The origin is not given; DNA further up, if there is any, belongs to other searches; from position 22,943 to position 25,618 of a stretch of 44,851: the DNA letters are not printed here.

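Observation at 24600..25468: Compositionally distinct C-terminal portion of the tailspike suggests a swapped receptor-binding domain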

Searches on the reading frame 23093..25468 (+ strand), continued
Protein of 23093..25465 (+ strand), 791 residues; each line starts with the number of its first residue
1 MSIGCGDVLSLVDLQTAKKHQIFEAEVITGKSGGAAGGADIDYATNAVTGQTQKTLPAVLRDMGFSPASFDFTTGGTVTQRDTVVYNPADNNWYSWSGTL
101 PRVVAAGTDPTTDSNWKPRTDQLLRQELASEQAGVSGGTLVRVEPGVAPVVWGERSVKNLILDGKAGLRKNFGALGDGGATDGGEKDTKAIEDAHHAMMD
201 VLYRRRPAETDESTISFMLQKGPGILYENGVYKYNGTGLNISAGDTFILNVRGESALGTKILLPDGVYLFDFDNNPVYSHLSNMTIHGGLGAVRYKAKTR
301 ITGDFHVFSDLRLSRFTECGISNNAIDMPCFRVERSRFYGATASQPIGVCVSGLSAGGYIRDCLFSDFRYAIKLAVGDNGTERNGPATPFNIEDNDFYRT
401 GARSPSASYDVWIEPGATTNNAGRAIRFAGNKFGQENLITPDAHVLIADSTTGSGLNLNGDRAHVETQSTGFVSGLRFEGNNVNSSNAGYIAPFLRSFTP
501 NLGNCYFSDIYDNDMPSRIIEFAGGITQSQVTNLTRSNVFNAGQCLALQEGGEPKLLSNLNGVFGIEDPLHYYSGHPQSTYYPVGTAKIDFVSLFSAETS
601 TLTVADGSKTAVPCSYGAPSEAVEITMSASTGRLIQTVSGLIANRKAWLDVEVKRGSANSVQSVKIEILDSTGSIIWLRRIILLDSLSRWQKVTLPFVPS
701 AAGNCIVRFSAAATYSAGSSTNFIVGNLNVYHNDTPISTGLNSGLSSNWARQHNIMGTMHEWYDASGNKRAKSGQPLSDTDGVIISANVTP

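Call 31: fold_search(model_id=the predicted structure, library=pdb)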
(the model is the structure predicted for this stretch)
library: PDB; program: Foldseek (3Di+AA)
matches with E <= 10: 1729; with E <= 0.001: 75
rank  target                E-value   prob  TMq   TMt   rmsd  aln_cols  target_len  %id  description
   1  5w6h_A                3.2e-12  1.00  0.24  0.27  15.7       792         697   11  Crystal structure of Bacteriophage CBA120 tailspike protein 4 enzymatically active domain (TSP4dN, orf213) (released 2018-10-24)
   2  5w6f_A                1.5e-09  1.00  0.26  0.31  14.3       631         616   15  Crystal structure of Bacteriophage CBA120 tailspike protein 3 (TSP3, orf212) (released 2018-10-24)
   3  6nw9_B                4.0e-09  1.00  0.26  0.32  13.6       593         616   15  CRYSTAL STRUCTURE OF A TAILSPIKE PROTEIN 3 (TSP3, ORF212) FROM ESCHERICHIA COLI O157:H7 BACTERIOPHAGE CBA120 (released 2019-06-05)
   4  7vz3_B                5.8e-09  1.00  0.29  0.30  18.8       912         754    9  Cryo-EM structure of Depo32, a Klebsiella phage depolymerase targets the K2 serotype K. pneumoniae (released 2023-08-30)
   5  7vyv_A                1.2e-08  1.00  0.26  0.27  14.6       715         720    9  Cryo-EM structure of Depo32, a Klebsiella phage depolymerase targets the K2 serotype K. pneumoniae (released 2023-08-30)
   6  6nw9_C                1.3e-08  1.00  0.24  0.29  14.0       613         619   15  CRYSTAL STRUCTURE OF A TAILSPIKE PROTEIN 3 (TSP3, ORF212) FROM ESCHERICHIA COLI O157:H7 BACTERIOPHAGE CBA120 (released 2019-06-05)
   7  8iqe_D                2.1e-08  1.00  0.20  0.25  17.8       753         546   11  Crystal structure of tetrameric K2-2 TSP (released 2024-02-21)
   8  8iqe_B                2.3e-08  1.00  0.21  0.28  17.8       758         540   12  Crystal structure of tetrameric K2-2 TSP (released 2024-02-21)
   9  8iqe_A                3.4e-08  1.00  0.27  0.34  11.8       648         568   11  Crystal structure of tetrameric K2-2 TSP (released 2024-02-21)
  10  8iq9_B                4.7e-08  1.00  0.21  0.27  17.1       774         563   11  Crystal structure of trimeric K2-2 TSP in complex with tetrasaccharide and octasaccharide (released 2024-02-21)
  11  7xyc_A                4.7e-08  1.00  0.19  0.25  15.6       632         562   11  CryoEM structure of Klebsiella phage Kp7 type II tail fiber gp52 in vitro (released 2023-06-07)
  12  8iq5_A                8.6e-08  1.00  0.21  0.26  13.7       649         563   11  Crystal structure of trimeric K2-2 TSP (released 2024-02-21)
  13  8iq9_A                9.4e-08  1.00  0.21  0.26  17.1       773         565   11  Crystal structure of trimeric K2-2 TSP in complex with tetrasaccharide and octasaccharide (released 2024-02-21)
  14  8iqe_C                1.0e-07  1.00  0.26  0.33  12.4       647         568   11  Crystal structure of tetrameric K2-2 TSP (released 2024-02-21)
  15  7vz3_A                1.5e-07  1.00  0.27  0.28  19.2       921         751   10  Cryo-EM structure of Depo32, a Klebsiella phage depolymerase targets the K2 serotype K. pneumoniae (released 2023-08-30)
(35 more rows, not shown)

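Call 49: search_protein_families(library=pfam, proteins=[L001:8165-8416:+, L005:8684-8935:+], max_evalue=0.01)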
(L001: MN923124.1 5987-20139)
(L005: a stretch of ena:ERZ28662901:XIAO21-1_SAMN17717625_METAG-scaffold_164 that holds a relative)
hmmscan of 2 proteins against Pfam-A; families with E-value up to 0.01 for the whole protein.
L001:8165-8416:+ (84 aa): 0 families

L005:8684-8935:+ (84 aa): 0 families

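Call 50: search_protein_families(library=phrogs, proteins=[L001:8165-8416:+, L005:8684-8935:+], max_evalue=0.01)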
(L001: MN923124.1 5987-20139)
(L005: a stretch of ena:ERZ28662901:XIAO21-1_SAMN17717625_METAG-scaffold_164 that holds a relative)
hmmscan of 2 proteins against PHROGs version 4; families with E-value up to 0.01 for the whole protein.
L001:8165-8416:+ (84 aa): 0 families

L005:8684-8935:+ (84 aa): 0 families

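Call 56: search_protein_families(library=pfam, proteins=[P0004, P0011, P0022, P0023, P0030, P0050, P0001, P0066, P0078], max_evalue=0.001)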
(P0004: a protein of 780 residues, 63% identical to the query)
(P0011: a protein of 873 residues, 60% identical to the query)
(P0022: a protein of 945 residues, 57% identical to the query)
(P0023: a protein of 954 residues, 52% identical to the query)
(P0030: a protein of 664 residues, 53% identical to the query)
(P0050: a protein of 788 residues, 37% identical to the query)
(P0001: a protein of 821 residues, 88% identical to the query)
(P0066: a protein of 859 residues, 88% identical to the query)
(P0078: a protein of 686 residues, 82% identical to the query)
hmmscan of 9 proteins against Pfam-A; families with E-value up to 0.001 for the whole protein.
P0004 (780 aa): 1 family
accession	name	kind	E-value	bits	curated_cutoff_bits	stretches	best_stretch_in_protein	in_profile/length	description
PF09008.15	Head_binding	-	7.8e-64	213.4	24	1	1-113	1-113/113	Head binding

P0011 (873 aa): 0 families

P0022 (945 aa): 1 family
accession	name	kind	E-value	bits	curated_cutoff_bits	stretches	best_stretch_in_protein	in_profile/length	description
PF12571.13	Phage_tail_fib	-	4.7e-29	101.7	23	1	3-157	6-148/150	Phage tail-collar fibre protein, N-terminal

P0023 (954 aa): 2 families
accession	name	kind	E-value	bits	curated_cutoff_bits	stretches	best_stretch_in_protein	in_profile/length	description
PF03160.20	Calx-beta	-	2.1e-12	47.6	27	1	8-84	24-98/119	Calx-beta domain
PF18668.6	Tail_spike_N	-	7.1e-10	39.3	25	1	246-304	9-69/70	Tail spike TSP1/Gp66 receptor binding N-terminal domain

P0030 (664 aa): 0 families

P0050 (788 aa): 2 families
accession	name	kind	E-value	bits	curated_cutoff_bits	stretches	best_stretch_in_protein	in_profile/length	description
PF18668.6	Tail_spike_N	-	9.1e-14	51.7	25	1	95-132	33-70/70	Tail spike TSP1/Gp66 receptor binding N-terminal domain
PF12708.12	Pect-lyase_RHGA_epim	-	2.5e-07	31.2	27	1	170-207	1-27/213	Rhamnogalacturonase A/epimerase, pectate lyase-like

P0001 (821 aa): 0 families

P0066 (859 aa): 1 family
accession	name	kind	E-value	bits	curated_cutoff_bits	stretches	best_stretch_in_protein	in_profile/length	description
PF13884.11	Peptidase_S74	-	3.5e-12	46.8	22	1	714-773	1-57/58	Chaperone of endosialidase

P0078 (686 aa): 1 family
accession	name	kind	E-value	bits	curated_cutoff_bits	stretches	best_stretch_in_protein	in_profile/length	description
PF18668.6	Tail_spike_N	-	0.00024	21.5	25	1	71-110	15-54/70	Tail spike TSP1/Gp66 receptor binding N-terminal domain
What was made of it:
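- On Pectin-lyase-fold (right-handed parallel beta-helix) polysaccharide depolymerase tailspikes: The distant homolog P0050 hits PF12708 at 31.2 bits, but only over profile positions 1-27 (call 56).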

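Call 62: find_related_loci(query=window:23498-25465:+, collection=viral_contigs, flank=3000)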
Query window:23498-25465:+ (656 aa) in viral_contigs; peptide patterns used: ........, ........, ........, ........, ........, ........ (x = any residue, [..] = any of these).
6 stretches matched a pattern; 1 encode a relative of the query (tblastn E <= 1e-3); 1 distinct loci.
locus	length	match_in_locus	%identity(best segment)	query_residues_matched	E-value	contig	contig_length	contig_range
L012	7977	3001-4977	59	2-653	0e+0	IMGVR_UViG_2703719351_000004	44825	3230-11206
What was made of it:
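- Tried and rejected: A scan with the body found only one relative, at 59% identity (call 62).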

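Call 63: find_encoding_contigs(protein=P0059, flank=4000, max_places=1)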
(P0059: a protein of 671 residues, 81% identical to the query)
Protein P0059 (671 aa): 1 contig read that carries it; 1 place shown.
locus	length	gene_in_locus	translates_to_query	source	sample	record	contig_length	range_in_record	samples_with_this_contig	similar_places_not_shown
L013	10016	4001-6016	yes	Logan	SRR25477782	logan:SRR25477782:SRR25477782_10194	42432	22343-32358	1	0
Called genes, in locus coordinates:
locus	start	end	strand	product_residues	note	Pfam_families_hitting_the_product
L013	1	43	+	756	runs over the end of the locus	PF20155:TMP_3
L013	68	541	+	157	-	-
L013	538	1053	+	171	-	PF08875:DUF1833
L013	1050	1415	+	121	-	-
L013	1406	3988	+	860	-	-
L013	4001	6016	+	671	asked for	-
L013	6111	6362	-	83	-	-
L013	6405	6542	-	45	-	-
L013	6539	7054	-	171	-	-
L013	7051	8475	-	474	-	PF00176:SNF2-rel_dom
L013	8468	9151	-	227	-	-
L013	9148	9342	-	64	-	-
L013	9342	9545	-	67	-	-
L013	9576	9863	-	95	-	-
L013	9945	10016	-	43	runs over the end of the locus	-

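Call 74: list_cluster_members(proteins=[P0001, P0002, P0003])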
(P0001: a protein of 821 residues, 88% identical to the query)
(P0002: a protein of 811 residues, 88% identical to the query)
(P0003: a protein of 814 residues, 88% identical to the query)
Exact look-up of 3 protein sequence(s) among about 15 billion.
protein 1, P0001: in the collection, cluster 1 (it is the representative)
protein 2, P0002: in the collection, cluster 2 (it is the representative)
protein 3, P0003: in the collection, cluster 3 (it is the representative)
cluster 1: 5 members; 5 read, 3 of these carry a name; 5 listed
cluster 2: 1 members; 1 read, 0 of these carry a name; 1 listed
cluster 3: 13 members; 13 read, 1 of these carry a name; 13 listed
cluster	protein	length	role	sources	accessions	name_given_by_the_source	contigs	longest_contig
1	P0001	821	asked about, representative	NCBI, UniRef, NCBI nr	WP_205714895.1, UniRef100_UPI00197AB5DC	hypothetical protein [Klebsiella pneumoniae] | hypothetical protein n=1 Tax=Klebsiella pneumoniae TaxID=573 RepID=UPI00197AB5DC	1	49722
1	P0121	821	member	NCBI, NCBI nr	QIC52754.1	putative prophage endo-N-neuraminidase [Acinetobacter phage LAPP1] | putative prophage endo-N-neuraminidase [Acinetobacter phage JC1]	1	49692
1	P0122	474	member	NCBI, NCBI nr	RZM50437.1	hypothetical protein C1455_03365 [Klebsiella pneumoniae]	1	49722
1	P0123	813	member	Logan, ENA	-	-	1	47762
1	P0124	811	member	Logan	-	-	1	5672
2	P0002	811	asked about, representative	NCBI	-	-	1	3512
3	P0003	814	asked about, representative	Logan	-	-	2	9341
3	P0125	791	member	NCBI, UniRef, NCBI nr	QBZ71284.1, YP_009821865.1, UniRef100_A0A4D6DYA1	tail spike protein [Raoultella phage RP180] | Tail fiber protein n=1 Tax=Raoultella phage RP180 TaxID=2565500 RepID=A0A4D6DYA1_9CAUD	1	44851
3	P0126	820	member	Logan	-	-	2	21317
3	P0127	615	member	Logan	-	-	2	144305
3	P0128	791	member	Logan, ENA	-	-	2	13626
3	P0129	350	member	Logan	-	-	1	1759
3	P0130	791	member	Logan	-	-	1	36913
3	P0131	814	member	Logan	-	-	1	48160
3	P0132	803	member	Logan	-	-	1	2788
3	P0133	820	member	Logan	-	-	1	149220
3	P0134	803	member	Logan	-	-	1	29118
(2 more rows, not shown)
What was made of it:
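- Closest known: 'Acinetobacter phage LAPP1' gp18. Different: A WP_ record for the same cluster is assigned to Klebsiella pneumoniae (call 74).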

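Call 83: find_encoding_contigs(protein=P0133, flank=5000, max_places=1)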
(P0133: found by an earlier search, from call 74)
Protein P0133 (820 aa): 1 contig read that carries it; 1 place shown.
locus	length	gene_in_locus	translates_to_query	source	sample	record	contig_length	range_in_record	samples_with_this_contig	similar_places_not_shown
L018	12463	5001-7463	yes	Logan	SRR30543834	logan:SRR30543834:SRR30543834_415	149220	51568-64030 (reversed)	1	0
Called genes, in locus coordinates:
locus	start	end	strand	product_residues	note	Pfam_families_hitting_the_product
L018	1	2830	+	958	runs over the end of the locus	-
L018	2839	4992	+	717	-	PF03160:Calx-beta, PF23844:NCTSP_N, PF23845:TIM-barrel_NCTSP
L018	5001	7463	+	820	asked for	PF18668:Tail_spike_N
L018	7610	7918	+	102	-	-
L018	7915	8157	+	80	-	-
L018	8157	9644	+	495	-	-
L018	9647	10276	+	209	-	PF11041:Phage_Wedge1 (faint)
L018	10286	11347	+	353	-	-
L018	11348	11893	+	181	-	PF02413:Caudo_TAP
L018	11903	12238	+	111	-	-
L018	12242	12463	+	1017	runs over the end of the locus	PF26208:Phage_phiTE_241_N, PF18668:Tail_spike_N, PF27800:WcaM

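Call 84: find_encoding_contigs(protein=P0134, flank=5000, max_places=1)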
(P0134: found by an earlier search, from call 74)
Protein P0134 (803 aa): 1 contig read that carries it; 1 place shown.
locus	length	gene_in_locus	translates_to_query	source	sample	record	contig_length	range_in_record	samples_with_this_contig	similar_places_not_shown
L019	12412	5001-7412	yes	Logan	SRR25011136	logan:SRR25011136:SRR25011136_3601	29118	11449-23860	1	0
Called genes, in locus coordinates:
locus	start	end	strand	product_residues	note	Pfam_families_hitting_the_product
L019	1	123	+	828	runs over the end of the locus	PF06791:TMP_2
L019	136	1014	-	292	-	PF05265:DUF723, PF14311:DUF4379 (faint), PF05265:DUF723, PF10544:T5orf172 (weak), PF13455:MUG113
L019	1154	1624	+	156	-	-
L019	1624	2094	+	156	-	-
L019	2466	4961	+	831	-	-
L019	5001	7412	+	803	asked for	-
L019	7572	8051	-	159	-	PF00436:SSB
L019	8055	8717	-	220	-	PF04404:ERF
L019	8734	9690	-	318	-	PF12684:DUF3799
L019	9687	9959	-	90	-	-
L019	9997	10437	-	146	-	PF08774:VRR_NUC (weak)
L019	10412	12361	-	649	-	PF00271:Helicase_C, PF13240:Zn_Ribbon_1 (faint), PF24463:DUF7577 (faint)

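Call 85: find_encoding_contigs(protein=P0130, flank=5000, max_places=1)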
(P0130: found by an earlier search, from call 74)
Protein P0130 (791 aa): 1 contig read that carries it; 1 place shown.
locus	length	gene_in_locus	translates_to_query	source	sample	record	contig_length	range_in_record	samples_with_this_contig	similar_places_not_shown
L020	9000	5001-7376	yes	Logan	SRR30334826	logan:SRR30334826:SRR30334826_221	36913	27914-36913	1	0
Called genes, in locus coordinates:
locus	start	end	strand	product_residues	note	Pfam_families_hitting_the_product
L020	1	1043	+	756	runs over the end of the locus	PF20155:TMP_3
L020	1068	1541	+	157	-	-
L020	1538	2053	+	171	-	PF08875:DUF1833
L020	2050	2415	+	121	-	-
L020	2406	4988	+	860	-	-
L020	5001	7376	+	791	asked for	PF18668:Tail_spike_N (weak)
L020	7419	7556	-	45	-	-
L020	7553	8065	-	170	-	-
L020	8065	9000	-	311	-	?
